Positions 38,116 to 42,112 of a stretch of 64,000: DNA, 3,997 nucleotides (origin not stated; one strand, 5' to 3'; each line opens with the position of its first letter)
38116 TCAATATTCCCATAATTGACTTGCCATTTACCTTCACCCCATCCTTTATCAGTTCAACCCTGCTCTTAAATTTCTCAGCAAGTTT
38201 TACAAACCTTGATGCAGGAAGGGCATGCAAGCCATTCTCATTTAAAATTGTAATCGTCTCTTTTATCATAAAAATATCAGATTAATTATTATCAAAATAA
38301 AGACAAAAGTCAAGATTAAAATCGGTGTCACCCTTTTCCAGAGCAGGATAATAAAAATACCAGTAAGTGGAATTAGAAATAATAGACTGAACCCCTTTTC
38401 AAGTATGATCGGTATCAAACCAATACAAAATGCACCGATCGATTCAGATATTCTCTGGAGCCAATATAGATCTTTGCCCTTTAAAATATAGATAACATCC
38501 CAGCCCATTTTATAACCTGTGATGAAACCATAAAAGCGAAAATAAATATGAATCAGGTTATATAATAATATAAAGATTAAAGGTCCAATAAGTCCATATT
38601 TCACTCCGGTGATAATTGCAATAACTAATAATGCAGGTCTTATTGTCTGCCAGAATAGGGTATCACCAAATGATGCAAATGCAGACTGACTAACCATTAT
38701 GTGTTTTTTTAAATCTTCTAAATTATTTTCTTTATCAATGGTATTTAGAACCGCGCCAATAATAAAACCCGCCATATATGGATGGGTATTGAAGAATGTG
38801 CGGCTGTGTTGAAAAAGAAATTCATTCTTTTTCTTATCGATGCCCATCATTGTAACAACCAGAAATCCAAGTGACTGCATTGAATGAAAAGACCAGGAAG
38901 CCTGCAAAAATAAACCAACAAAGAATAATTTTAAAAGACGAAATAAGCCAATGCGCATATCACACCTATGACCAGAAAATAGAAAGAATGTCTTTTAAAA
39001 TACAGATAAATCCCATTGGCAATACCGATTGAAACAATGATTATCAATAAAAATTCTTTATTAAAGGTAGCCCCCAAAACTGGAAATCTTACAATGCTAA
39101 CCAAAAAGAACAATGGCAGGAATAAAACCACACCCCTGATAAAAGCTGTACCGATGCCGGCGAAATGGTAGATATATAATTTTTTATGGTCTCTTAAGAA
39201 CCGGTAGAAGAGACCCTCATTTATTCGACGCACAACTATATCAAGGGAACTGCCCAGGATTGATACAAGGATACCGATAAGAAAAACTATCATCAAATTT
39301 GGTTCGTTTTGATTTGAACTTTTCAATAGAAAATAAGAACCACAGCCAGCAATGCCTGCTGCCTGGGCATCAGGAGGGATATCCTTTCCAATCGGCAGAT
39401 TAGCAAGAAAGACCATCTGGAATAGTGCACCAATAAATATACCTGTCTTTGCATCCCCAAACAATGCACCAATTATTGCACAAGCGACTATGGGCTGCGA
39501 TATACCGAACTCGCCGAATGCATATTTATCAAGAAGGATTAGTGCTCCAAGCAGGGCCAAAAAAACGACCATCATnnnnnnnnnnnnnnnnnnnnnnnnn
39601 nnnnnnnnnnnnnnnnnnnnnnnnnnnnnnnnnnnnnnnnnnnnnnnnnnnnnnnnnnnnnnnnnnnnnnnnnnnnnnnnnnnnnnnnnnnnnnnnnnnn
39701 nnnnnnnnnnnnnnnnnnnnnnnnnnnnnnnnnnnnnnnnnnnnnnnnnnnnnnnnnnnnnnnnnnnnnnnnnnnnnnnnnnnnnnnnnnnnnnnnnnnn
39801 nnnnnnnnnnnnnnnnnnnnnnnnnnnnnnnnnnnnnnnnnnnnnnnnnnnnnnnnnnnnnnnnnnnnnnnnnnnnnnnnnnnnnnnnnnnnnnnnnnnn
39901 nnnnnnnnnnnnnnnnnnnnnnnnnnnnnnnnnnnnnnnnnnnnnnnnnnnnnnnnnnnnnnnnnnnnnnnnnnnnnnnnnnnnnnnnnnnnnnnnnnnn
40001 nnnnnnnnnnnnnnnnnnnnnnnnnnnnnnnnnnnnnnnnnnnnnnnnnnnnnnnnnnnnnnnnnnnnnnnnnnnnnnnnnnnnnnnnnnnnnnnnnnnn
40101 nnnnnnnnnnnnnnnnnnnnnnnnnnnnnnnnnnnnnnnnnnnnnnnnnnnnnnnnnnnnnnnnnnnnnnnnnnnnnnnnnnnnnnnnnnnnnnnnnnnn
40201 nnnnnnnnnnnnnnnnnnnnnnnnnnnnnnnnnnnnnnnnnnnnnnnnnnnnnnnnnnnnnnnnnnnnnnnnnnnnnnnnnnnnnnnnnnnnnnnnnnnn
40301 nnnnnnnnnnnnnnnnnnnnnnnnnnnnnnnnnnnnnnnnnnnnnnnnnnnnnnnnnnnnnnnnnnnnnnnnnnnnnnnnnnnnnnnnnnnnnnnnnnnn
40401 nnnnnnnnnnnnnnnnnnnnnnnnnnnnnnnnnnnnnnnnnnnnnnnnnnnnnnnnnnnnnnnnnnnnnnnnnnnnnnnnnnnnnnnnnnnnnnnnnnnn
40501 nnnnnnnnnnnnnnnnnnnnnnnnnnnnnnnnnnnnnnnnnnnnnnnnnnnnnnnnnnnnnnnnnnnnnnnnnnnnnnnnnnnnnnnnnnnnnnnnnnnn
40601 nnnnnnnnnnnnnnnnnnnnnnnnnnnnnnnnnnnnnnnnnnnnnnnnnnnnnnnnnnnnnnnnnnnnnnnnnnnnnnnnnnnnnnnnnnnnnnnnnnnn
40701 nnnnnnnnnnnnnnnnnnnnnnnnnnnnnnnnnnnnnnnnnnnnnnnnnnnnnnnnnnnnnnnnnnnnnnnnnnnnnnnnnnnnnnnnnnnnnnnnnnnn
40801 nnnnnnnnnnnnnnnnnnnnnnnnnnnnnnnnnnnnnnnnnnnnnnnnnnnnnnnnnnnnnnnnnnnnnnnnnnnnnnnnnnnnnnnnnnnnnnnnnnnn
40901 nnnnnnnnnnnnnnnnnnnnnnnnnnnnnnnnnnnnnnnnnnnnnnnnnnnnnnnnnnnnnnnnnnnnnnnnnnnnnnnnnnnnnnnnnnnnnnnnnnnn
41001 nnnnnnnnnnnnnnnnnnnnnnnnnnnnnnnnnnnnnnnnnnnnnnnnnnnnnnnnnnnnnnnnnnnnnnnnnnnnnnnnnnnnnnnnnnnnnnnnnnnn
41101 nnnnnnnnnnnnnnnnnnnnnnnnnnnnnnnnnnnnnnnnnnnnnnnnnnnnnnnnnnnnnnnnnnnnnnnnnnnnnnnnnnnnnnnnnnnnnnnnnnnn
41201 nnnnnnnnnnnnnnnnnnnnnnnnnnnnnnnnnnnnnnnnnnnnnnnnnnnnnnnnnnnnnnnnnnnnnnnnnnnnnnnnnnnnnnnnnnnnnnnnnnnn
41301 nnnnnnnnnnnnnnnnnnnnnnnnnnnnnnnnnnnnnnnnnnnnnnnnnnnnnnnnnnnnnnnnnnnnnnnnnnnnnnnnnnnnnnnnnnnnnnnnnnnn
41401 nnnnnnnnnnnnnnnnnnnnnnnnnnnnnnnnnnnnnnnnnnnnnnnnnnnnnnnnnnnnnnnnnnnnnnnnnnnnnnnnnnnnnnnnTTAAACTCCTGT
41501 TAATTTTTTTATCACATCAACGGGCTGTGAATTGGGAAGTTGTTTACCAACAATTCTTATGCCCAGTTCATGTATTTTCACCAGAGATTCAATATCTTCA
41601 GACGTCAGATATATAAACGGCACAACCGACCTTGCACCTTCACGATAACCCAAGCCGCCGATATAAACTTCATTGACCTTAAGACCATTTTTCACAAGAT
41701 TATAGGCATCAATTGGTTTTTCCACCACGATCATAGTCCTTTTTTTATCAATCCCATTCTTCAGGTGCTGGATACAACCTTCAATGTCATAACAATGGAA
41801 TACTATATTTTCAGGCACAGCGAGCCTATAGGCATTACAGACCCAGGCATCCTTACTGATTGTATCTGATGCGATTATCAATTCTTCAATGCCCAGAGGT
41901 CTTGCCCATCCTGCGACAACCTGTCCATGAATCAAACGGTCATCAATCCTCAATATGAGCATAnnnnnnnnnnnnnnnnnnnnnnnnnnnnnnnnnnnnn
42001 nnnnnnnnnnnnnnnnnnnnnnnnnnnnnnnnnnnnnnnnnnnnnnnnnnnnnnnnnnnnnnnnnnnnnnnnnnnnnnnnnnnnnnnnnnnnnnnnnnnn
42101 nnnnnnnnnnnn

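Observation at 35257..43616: Mannose-family PTS operon carrying an embedded cytoplasmic GH57 glycoside hydrolase and an OM protein, with no EIIA(Man)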

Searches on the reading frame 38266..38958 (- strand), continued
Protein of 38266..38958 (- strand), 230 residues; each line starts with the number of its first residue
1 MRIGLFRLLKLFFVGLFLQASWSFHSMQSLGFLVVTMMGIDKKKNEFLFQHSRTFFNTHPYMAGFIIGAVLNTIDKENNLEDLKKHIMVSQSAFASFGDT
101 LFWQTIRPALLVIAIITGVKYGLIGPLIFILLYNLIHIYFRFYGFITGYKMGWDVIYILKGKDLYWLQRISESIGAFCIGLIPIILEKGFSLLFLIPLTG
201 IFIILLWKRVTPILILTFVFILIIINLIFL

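Call 32: search_protein_families(library=pfam, proteins=[L017:8264-9208:+, L017:6219-6974:+, L054:6670-7668:+, L054:4892-6109:+, L078:8245-9249:+, L078:6616-8058:+, L081:8222-9256:+, L081:6537-7784:+, L053:8763-9185:+, L053:5923-8349:+], max_evalue=0.001)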
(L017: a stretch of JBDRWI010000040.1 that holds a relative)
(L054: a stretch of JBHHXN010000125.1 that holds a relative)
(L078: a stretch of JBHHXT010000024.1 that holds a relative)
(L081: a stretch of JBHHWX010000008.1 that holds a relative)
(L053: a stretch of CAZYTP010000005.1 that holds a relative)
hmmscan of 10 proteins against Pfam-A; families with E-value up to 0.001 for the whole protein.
L017:8264-9208:+ (314 aa): 2 families
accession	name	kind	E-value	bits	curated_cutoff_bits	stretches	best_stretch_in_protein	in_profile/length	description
PF01145.31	Band_7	-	3.2e-35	122.2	23.6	1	57-245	2-166/176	SPFH domain / Band 7 family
PF13421.11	Band_7_1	-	0.0001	22.5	24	1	172-227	150-206/211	SPFH domain-Band 7 family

L017:6219-6974:+ (251 aa): 0 families

L054:6670-7668:+ (332 aa): 1 family
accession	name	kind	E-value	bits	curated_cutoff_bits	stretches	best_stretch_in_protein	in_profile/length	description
PF00348.22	polyprenyl_synt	-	2.4e-77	260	27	1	35-281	2-248/251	Polyprenyl synthetase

L054:4892-6109:+ (405 aa): 2 families
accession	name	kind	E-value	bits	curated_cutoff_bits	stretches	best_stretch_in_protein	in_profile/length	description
PF12704.14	MacB_PCD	-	6.2e-41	141.4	27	1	21-243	1-205/207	MacB-like periplasmic core domain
PF02687.27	FtsX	-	2.7e-24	86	25.5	1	287-398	4-120/120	FtsX-like permease C-terminal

L078:8245-9249:+ (334 aa): 1 family
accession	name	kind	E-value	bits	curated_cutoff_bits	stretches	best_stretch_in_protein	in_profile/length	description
PF00348.22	polyprenyl_synt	-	4.8e-75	252.5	27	1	37-282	2-247/251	Polyprenyl synthetase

L078:6616-8058:+ (480 aa): 1 family
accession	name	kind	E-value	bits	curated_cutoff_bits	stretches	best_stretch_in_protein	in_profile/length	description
PF02321.23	OEP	-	3.7e-68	229.5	22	2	284-472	1-187/187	Outer membrane efflux protein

L081:8222-9256:+ (344 aa): 1 family
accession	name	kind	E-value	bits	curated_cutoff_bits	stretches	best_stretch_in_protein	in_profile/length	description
PF00348.22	polyprenyl_synt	-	3.6e-72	243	27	1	48-284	3-239/251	Polyprenyl synthetase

L081:6537-7784:+ (415 aa): 2 families
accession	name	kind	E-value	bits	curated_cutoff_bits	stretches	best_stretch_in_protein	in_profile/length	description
PF12704.14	MacB_PCD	-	2.1e-38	133.1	27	1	31-253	1-205/207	MacB-like periplasmic core domain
PF02687.27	FtsX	-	2.5e-24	86.1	25.5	1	298-408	5-120/120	FtsX-like permease C-terminal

L053:8763-9185:+ (140 aa): 2 families
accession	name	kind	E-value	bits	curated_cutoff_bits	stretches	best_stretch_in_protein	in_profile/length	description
PF13411.12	MerR_1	-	3.6e-19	69.1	21.6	1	39-108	1-68/69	MerR HTH family regulatory protein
PF00376.29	MerR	-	2.1e-08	34.3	28.2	1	40-77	1-38/38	MerR family regulatory protein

L053:5923-8349:+ (808 aa): 5 families
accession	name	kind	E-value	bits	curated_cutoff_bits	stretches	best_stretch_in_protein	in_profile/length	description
PF03483.22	B3_4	-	8.8e-69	231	29.3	1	214-385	2-173/174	B3/4 domain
PF17759.6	tRNA_synthFbeta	-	5.5e-67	225.8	22.4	1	476-692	1-214/214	Phenylalanyl tRNA synthetase beta chain CLM domain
PF03147.19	FDX-ACB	-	7e-29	100.5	31.1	1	711-804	1-94/94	Ferredoxin-fold anticodon binding domain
PF03484.21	B5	-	5.4e-25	87.8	28.6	1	407-473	1-67/67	tRNA synthetase B5 domain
PF01588.26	tRNA_bind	-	1.9e-17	63.6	27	1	45-144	1-95/96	Putative tRNA binding domain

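Call 59: search_solved_structures(query=A1, max_evalue=0.01, show_alignments=1)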
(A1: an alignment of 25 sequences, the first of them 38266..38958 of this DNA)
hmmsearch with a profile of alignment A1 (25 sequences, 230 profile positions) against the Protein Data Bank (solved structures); distinct sequences matched with E-value up to 0.01: 6.
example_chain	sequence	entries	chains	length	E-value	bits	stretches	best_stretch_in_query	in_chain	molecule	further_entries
6k1h_Z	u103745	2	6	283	2.7e-31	112.4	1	11-187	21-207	PTS mannose transporter subunit IID | PTS system mannose-specific EIID component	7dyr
7vlx_Z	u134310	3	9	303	1.8e-30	109.7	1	6-184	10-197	PTS mannose family transporter subunit IID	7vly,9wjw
9wjr_Z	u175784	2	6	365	2e-30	109.5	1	6-185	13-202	PTS mannose transporter subunit IID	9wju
8hfs_Z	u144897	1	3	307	5.8e-29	104.8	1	11-185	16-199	Mannose-specific PTS system, IID component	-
7xtg_E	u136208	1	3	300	1.4e-27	100.3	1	3-185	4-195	Mannose permease IID component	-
7xno_Z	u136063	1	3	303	1.4e-27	100.2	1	3-185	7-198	Mannose permease IID component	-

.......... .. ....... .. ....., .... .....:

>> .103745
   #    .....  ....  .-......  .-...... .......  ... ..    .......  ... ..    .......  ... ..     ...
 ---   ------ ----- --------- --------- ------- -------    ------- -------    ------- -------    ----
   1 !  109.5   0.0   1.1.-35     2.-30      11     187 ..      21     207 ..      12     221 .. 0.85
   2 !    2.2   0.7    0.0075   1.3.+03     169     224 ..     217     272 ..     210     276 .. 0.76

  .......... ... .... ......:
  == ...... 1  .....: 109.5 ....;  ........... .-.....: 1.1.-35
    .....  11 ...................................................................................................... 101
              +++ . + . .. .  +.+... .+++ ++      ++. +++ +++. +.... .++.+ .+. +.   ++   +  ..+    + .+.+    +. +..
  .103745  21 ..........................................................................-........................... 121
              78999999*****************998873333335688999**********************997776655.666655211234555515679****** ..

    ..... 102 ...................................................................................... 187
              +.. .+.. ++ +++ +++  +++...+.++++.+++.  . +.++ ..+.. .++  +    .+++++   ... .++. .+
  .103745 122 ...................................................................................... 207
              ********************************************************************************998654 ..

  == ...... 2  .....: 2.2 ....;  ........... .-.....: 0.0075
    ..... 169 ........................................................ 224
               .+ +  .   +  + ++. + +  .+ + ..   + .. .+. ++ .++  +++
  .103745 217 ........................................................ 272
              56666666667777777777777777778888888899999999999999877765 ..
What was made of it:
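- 38266..38958 (-): Short IID(Man) membrane subunit, 230 aa. It overlaps IIC by 28 nt. A family profile hits E. coli ManZ (6k1h_Z) at E 2.7e-31 over 11-187 (call 59).
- On Mannose-family PTS (TC 4.A.6): The family profile matches ManZ 6k1h_Z at E 2.7e-31 (call 59).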

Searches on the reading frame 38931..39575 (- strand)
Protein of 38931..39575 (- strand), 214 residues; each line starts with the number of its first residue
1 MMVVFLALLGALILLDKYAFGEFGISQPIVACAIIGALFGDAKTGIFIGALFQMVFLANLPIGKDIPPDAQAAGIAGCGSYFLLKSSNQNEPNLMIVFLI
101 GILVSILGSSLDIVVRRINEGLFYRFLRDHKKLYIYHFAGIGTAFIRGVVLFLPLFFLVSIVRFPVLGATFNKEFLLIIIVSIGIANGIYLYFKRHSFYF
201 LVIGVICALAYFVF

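Call 3: search_protein_families(library=pfam, proteins=[window:38931-39575:-], max_evalue=0.01)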
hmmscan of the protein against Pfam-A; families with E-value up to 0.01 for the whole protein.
window:38931-39575:- (214 aa): 1 family
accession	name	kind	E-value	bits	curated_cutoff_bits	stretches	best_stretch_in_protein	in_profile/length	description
PF03609.19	EII-Sor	-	1.4e-19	70.9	26.3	1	3-208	4-213/233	PTS system sorbose-specific iic component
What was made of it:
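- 38931..39575 (-): Short IIC(Man) membrane subunit, 214 aa. PF03609, E 1.4e-19 (call 3).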

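Call 8: search_protein_families(library=ncbifam, proteins=[window:38931-39575:-], max_evalue=0.01)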
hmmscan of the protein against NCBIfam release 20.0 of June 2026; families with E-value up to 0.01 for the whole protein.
window:38931-39575:- (214 aa): 5 families
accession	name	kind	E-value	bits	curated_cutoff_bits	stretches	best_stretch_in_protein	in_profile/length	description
NF011647.0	PRK15065.1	subfamily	5.4e-13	48.7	278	1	19-124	23-122/267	mannose/fructose/sorbose family PTS transporter subunit IIC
TIGR00822.1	EII-Sor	subfamily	1.4e-12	47.5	339.85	1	17-119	21-117/267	mannose/fructose/sorbose PTS transporter subunit IIC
NF040757.1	AgaW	equivalog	9.5e-07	28.5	300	1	7-206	2-204/249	PTS N-acetylgalactosamine transporter subunit IIC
NF007289.1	PRK09757.1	equivalog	2.4e-05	24.1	300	1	4-205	7-211/241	PTS galactosamine transporter subunit IIC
TIGR03003.1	ectoine_ehuD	equivalog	0.00065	19.7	205.2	1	92-191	11-101/212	ectoine/hydroxyectoine ABC transporter permease subunit EhuD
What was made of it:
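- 38931..39575 (-): It is below the NCBIfam equivalog cutoffs, so it is a divergent subfamily (call 8).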

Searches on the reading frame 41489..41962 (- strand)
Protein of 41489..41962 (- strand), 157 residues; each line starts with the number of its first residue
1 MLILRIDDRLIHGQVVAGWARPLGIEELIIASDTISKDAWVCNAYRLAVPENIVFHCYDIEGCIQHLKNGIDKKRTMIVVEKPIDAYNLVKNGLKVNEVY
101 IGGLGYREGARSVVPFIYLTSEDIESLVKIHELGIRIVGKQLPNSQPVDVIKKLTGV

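Call 3: search_protein_families(library=pfam, proteins=[window:41489-41962:-], max_evalue=0.01)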
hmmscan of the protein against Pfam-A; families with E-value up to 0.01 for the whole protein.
window:41489-41962:- (157 aa): 1 family
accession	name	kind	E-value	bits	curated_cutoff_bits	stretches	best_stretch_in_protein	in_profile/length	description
PF03830.20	PTSIIB_sorb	-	9e-39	133.6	27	1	3-146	3-147/148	PTS system sorbose subfamily IIB component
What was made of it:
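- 41489..41962 (-): Stand-alone IIB(Man), 157 aa, with the phosphorylatable His12 in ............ PF03830, E 9e-39 (call 3).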

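Call 8: search_protein_families(library=ncbifam, proteins=[window:41489-41962:-], max_evalue=0.01)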
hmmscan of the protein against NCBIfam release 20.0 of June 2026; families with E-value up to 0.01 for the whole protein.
window:41489-41962:- (157 aa): 4 families
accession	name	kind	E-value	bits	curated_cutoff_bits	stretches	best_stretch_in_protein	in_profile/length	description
TIGR00854.1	pts-sorbose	subfamily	1.2e-27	96.9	163.6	1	2-148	3-149/150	mannose/fructose/sorbose PTS transporter subunit IIB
NF011670.1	PRK15088.1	equivalog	9.7e-26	90.5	400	1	3-151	167-316/323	PTS mannose transporter subunit IIAB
NF007288.1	PRK09756.1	equivalog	2.8e-22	79.3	180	1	2-146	4-149/153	PTS galactosamine transporter subunit IIB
NF008508.1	PRK11425.1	equivalog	6.2e-20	71.6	180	1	3-153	6-156/157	PTS N-acetylgalactosamine transporter subunit IIB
